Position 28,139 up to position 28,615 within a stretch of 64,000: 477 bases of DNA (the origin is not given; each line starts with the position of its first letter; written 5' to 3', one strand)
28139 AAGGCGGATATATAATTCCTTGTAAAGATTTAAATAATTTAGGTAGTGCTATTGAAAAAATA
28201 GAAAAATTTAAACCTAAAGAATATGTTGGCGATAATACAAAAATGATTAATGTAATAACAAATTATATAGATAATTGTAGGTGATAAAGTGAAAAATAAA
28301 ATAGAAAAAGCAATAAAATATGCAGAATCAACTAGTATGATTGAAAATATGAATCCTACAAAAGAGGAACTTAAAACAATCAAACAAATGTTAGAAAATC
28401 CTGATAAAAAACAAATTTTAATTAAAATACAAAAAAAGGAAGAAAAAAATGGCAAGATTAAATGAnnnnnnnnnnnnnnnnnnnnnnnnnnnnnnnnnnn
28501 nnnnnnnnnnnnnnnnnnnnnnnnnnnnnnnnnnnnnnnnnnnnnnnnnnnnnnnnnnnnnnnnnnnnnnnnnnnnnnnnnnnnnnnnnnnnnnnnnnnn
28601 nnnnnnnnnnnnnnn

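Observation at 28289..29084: FicT/FicA-type toxin-antitoxin pair at the boundary between the glycopolymer locus and pcrA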

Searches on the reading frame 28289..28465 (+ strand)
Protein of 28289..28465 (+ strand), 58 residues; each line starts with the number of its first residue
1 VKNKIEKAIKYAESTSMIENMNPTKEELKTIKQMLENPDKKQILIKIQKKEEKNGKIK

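Call 3: search_protein_families(library=pfam, proteins=[window:28289-28465:+], max_evalue=1)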
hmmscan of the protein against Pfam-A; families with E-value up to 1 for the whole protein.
window:28289-28465:+ (58 aa): 2 families
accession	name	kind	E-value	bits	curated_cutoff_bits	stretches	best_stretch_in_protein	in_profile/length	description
PF21373.2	ZNHIT3_C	-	0.022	15.5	27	1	29-58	10-39/58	Zinc finger HIT domain-containing protein 3, C-terminal domain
PF09861.14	Lar_N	-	0.18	11.4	23.3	1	17-53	20-56/204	Lactate racemase N-terminal domain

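Call 4: search_protein_families(library=ncbifam, proteins=[window:28289-28465:+], max_evalue=1)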
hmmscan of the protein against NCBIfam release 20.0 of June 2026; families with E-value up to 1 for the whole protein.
window:28289-28465:+ (58 aa): 0 families

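Call 5: search_protein_families(library=padloc, proteins=[window:28289-28465:+], max_evalue=1)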
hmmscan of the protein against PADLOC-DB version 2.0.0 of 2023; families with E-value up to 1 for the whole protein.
window:28289-28465:+ (58 aa): 0 families

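Call 7: search_solved_structures(query=window:28289-28465:+, max_evalue=10, show_alignments=3)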
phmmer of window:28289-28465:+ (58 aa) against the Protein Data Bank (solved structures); distinct sequences matched with E-value up to 10: 11.
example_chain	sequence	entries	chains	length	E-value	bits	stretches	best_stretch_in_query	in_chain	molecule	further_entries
1pog_A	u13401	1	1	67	0.055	17.2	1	3-54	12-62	OCT-1 POU HOMEODOMAIN DNA-BINDING PROTEIN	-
1hdp_A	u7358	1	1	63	0.17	15.7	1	3-53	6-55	OCT-2 POU HOMEODOMAIN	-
1gt0_C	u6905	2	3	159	0.25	15.2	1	3-55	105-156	OCTAMER-BINDING TRANSCRIPTION FACTOR 1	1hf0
1cqt_A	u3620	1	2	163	0.32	14.8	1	3-54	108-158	POU DOMAIN, CLASS 2, TRANSCRIPTION FACTOR 1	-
1oct_C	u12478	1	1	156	0.34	14.8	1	3-54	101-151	PROTEIN (OCT-1 POU DOMAIN)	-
1o4x_A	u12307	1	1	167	0.34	14.7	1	3-53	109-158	transcription factor Oct-1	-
1e3o_C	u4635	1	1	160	0.57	14.1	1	3-56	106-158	OCTAMER-BINDING TRANSCRIPTION FACTOR 1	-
9dzm_C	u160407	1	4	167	0.78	13.6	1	3-49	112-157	POU domain, class 2, transcription factor 2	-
6o0i_A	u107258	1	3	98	3.4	11.7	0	19-57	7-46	Design construct XAA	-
2e7s_A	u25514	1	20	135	5.9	10.9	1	4-50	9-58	Rab guanine nucleotide exchange factor SEC2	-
2ocy_A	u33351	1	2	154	8.7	10.4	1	4-50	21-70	Rab guanine nucleotide exchange factor SEC2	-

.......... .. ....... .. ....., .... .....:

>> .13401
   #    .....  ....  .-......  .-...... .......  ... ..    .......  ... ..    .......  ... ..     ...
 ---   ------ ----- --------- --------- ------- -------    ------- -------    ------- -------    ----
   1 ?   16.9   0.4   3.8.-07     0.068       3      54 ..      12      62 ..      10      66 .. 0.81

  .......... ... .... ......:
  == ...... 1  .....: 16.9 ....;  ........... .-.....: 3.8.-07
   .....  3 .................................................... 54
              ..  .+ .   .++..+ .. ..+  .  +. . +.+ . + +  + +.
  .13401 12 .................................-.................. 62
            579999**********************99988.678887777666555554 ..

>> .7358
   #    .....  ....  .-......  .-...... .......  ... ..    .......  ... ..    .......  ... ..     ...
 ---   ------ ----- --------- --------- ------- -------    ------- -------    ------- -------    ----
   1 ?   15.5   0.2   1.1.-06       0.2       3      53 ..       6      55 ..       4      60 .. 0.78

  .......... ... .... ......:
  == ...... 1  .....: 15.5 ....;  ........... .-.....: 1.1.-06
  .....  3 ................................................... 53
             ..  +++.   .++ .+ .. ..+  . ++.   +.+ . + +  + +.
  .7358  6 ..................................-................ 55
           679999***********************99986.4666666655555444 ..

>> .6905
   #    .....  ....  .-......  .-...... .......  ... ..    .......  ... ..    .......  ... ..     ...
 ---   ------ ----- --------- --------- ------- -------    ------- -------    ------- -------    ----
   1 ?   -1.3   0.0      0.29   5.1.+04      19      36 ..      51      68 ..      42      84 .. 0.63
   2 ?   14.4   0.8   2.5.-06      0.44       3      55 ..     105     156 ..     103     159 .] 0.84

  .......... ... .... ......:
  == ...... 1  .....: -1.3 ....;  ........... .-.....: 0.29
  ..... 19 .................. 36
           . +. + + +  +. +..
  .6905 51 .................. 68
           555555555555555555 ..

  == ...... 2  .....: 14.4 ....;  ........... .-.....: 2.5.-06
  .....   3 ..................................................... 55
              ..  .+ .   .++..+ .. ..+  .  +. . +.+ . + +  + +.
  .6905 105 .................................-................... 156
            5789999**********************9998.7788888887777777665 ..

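Call 8: find_homologous_proteins(query=window:28289-28465:+, max_evalue=0.01)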
Query window:28289-28465:+ (58 aa): 6 proteins with E <= 0.01 among 8 candidates.
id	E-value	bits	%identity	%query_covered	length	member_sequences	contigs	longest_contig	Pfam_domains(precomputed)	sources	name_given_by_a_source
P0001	1.2e-24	101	98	100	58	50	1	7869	-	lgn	-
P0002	2.6e-23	97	98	100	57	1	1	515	-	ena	-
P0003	7.7e-23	96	90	100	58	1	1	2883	-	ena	-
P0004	3.2e-22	94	90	100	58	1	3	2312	-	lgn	-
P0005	1.0e-19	86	88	98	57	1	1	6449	-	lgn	-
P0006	1.6e-11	61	76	100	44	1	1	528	-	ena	-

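Call 12: find_encoding_contigs(protein=window:28289-28465:+, flank=8000, max_places=8)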
Protein window:28289-28465:+ (58 aa): 23 contigs read that carry it; 8 places shown.
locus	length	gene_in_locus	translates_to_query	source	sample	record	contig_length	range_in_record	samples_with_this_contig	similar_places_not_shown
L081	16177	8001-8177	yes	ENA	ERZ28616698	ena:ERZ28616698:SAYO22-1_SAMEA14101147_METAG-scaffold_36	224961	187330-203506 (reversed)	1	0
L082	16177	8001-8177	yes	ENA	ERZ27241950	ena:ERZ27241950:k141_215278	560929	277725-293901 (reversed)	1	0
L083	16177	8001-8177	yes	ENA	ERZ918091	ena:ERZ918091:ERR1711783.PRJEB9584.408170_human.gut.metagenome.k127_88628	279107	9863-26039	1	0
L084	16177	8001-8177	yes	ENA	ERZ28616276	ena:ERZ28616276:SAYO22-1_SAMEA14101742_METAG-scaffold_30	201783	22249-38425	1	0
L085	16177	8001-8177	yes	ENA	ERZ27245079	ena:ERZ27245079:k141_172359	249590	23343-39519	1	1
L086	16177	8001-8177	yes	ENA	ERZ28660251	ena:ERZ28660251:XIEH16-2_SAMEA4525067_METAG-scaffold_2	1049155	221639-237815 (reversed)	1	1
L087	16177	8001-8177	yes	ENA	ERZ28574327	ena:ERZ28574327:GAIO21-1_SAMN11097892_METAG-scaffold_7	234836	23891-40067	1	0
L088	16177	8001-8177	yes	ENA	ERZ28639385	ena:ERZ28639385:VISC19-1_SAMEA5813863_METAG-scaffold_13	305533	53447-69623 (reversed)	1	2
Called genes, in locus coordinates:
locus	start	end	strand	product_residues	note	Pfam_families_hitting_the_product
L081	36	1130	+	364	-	PF01381:HTH_3, PF12844:HTH_19, PF13560:HTH_31 (weak), PF00483:NTP_transferase, PF12804:NTP_transf_3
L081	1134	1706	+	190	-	PF00908:dTDP_sugar_isom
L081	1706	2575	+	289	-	PF01073:3Beta_HSD, PF01370:Epimerase, PF04321:RmlD_sub_bind, PF07993:NAD_binding_4, PF02719:Polysacc_synt_2, PF16363:GDP_Man_Dehyd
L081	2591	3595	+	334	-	PF01073:3Beta_HSD, PF01370:Epimerase, PF02719:Polysacc_synt_2, PF04321:RmlD_sub_bind, PF07993:NAD_binding_4, PF16363:GDP_Man_Dehyd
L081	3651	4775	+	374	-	PF01757:Acyl_transf_3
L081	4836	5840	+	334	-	PF00106:adh_short (weak), PF01073:3Beta_HSD, PF01370:Epimerase, PF02719:Polysacc_synt_2, PF04321:RmlD_sub_bind, PF07993:NAD_binding_4 (weak), PF16363:GDP_Man_Dehyd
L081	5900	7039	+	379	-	PF20706:GT4-conflict, PF00534:Glycos_transf_1, PF13692:Glyco_trans_1_4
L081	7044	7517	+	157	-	PF08660:Alg14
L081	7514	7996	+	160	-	PF04101:Glyco_tran_28_C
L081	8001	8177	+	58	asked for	-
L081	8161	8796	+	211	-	PF02661:Fic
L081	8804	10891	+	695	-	PF00580:UvrD-helicase, PF01443:Viral_helicase1 (faint), PF13245:AAA_19, PF13604:AAA_30 (faint), PF13087:AAA_12 (faint), PF13361:UvrD_C, PF13538:UvrD_C_2, PF21196:PcrA_UvrD_tudor (weak)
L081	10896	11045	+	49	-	-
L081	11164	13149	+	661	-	PF22745:Nlig-Ia, PF01653:DNA_ligase_aden, PF03120:OB_DNA_ligase, PF03119:DNA_ligase_ZBD, PF12826:HHH_2, PF14520:HHH_5 (weak), PF00533:BRCT, PF12738:PTCB-BRCT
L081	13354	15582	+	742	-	PF02901:PFL-like, PF01228:Gly_radical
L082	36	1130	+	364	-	PF01381:HTH_3, PF12844:HTH_19 (weak), PF13560:HTH_31 (weak), PF00483:NTP_transferase, PF12804:NTP_transf_3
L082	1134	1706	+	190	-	PF00908:dTDP_sugar_isom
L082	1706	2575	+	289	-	PF01073:3Beta_HSD, PF01370:Epimerase, PF04321:RmlD_sub_bind, PF07993:NAD_binding_4, PF02719:Polysacc_synt_2, PF16363:GDP_Man_Dehyd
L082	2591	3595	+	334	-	PF01073:3Beta_HSD, PF01370:Epimerase, PF02719:Polysacc_synt_2, PF04321:RmlD_sub_bind, PF07993:NAD_binding_4, PF16363:GDP_Man_Dehyd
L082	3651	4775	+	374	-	PF01757:Acyl_transf_3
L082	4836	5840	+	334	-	PF00106:adh_short (faint), PF01073:3Beta_HSD, PF01370:Epimerase, PF02719:Polysacc_synt_2, PF04321:RmlD_sub_bind, PF07993:NAD_binding_4 (weak), PF16363:GDP_Man_Dehyd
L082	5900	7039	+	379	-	PF20706:GT4-conflict, PF00534:Glycos_transf_1, PF13692:Glyco_trans_1_4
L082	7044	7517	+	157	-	PF08660:Alg14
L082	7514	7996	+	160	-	PF04101:Glyco_tran_28_C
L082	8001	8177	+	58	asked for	-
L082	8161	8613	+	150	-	PF02661:Fic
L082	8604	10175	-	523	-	PF00239:Resolvase, PF07508:Recombinase, PF13408:Zn_ribbon_recom (weak)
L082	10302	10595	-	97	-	-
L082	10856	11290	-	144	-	PF01381:HTH_3 (weak)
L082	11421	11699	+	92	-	-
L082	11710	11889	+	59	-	-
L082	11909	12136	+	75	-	-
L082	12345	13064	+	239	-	PF14297:Lin1244_N (weak), PF07261:DnaB_2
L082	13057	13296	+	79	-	-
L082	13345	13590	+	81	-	PF04026:SpoVG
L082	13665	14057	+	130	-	-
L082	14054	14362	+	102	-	-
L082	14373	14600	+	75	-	-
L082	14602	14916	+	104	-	-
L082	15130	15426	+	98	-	-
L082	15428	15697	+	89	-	-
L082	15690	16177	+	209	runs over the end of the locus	PF13392:HNH_3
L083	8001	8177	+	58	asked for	-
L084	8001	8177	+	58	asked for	-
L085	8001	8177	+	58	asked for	-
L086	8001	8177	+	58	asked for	-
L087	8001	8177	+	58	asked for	-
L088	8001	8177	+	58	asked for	-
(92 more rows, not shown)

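Call 26: search_solved_structures(query=A1, max_evalue=10, show_alignments=3)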
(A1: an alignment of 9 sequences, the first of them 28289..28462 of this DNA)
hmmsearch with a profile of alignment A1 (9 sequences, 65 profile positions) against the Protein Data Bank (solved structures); distinct sequences matched with E-value up to 10: 13.
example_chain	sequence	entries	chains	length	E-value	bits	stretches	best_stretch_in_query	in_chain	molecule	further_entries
2rkl_A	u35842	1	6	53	0.057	17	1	4-34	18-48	Vacuolar protein sorting-associated protein VTA1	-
6kv3_A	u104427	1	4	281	0.065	16.8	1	27-50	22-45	NH(3)-dependent NAD(+) synthetase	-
6oo2_H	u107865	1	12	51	0.086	16.4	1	4-34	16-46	Vacuolar protein sorting-associated protein VTA1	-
4r5d_A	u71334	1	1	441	0.12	16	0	24-44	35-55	Leucine rich repeat protein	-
8odz_A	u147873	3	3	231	0.33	14.5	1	20-46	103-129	Interleukin-12 subunit alpha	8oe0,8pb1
3mhv_A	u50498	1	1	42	0.39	14.3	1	4-34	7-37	Vacuolar protein sorting-associated protein VTA1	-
8cr6_B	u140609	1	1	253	0.41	14.2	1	20-46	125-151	Interleukin-12 subunit alpha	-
2a8y_A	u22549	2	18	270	0.56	13.8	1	23-58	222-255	5'-methylthioadenosine phosphorylase (mtaP)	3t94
5e86_A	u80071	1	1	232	0.94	13.1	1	1-36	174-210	78 kDa glucose-regulated protein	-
5e85_A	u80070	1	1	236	0.98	13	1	1-36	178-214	78 kDa glucose-regulated protein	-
4r6g_A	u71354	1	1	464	2.6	11.7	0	24-44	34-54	leucine rich repeats DLRR_K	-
6emw_A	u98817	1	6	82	5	10.7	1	24-43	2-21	ATP-dependent Clp protease ATP-binding subunit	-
6ne6_A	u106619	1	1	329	6.4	10.4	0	19-54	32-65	G-protein alpha subunit Galpha7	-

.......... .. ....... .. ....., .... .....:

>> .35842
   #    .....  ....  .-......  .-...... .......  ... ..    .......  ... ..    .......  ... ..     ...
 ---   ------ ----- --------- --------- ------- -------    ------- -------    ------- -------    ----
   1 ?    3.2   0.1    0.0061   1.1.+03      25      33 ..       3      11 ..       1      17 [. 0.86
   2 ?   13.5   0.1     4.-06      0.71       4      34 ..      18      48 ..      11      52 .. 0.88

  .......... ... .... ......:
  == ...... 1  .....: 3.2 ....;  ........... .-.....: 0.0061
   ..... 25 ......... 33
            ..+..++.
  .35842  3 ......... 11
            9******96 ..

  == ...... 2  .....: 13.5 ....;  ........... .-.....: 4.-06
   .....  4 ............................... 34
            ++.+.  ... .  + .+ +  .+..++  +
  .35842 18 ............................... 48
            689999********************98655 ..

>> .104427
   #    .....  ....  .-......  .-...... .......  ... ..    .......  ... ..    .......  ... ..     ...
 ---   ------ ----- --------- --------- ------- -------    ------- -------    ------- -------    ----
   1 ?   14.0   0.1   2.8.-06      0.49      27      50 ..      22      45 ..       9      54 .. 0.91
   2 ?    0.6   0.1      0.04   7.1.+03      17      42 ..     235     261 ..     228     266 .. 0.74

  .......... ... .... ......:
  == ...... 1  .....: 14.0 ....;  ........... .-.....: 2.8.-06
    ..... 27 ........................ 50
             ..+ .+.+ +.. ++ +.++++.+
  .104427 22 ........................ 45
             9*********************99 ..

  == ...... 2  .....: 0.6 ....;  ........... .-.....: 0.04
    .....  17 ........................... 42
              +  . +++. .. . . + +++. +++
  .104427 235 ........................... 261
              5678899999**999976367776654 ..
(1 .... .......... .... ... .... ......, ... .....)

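Call 27: search_protein_families(library=pfam, alignment_id=A1, max_evalue=10)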
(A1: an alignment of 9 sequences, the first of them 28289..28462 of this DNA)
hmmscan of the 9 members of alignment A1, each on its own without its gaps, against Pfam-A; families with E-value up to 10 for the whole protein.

A. member 1, window:28289-28462:+ (58 aa): 2 families
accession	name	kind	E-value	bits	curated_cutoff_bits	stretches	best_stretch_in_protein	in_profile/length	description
PF21373.2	ZNHIT3_C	-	0.022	15.5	27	1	29-58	10-39/58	Zinc finger HIT domain-containing protein 3, C-terminal domain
PF09861.14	Lar_N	-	0.18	11.4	23.3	1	17-53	20-56/204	Lactate racemase N-terminal domain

B. families by the number of members that match (of 9 scanned): 14 families
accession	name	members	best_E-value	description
PF12993.12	DUF3877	1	0.0084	Domain of unknown function, E. rectale Gene description (DUF3877)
PF11791.14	Aconitase_B_N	1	0.012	Aconitate B N-terminal domain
PF14860.11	DrrA_P4M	1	0.02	DrrA phosphatidylinositol 4-phosphate binding domain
PF21826.1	DUF6887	1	0.02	Family of unknown function (DUF6887)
PF21373.2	ZNHIT3_C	1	0.022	Zinc finger HIT domain-containing protein 3, C-terminal domain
PF13784.11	Fic_N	1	0.029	Fic/DOC family N-terminal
PF00479.28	G6PD_N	1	0.13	Glucose-6-phosphate dehydrogenase, NAD binding domain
PF20824.2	Cmr2_hel_dom2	1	0.14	CRISPR RNA silencing complex Cmr2 subunit, second helical domain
PF17959.7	EF-hand_14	1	0.15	EF-hand domain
PF08694.16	UFC1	1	0.16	Ubiquitin-fold modifier-conjugating enzyme 1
PF09861.14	Lar_N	1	0.18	Lactate racemase N-terminal domain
PF23735.1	KIF9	1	0.2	Kinesin-like protein KIF9 domain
PF04641.18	Rtf2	1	0.27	Rtf2 RING-finger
PF09094.16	AmyA-A_glucT_m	1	0.35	Alpha-amylase/4-alpha-glucanotransferase, middle domain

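Call 41: find_related_loci(query=L082:8604-10175:-, collection=viral_contigs, flank=3000)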
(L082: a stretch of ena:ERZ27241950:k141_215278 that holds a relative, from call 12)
Query L082:8604-10175:- (523 aa) in viral_contigs; peptide patterns used: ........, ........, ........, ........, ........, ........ (x = any residue, [..] = any of these).
26 stretches matched a pattern; 11 encode a relative of the query (tblastn E <= 1e-3); 11 distinct loci.
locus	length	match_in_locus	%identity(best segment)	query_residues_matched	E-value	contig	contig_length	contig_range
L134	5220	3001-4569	100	1-523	0e+0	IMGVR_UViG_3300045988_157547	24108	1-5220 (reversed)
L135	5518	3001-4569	100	1-523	0e+0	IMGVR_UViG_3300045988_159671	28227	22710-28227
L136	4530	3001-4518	38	17-522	1e-98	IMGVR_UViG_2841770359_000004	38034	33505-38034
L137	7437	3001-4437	36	36-511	9e-89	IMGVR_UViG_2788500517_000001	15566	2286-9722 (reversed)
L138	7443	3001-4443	36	37-522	2e-87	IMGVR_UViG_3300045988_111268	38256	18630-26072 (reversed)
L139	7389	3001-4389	35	37-520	1e-78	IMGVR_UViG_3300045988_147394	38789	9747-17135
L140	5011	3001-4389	35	37-520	1e-78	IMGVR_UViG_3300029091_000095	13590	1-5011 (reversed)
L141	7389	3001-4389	35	37-520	1e-78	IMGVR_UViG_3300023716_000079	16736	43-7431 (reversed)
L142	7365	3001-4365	37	35-511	2e-75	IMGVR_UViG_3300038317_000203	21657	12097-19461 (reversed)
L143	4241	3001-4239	34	23-455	3e-69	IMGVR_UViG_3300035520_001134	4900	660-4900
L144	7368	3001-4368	30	29-513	5e-54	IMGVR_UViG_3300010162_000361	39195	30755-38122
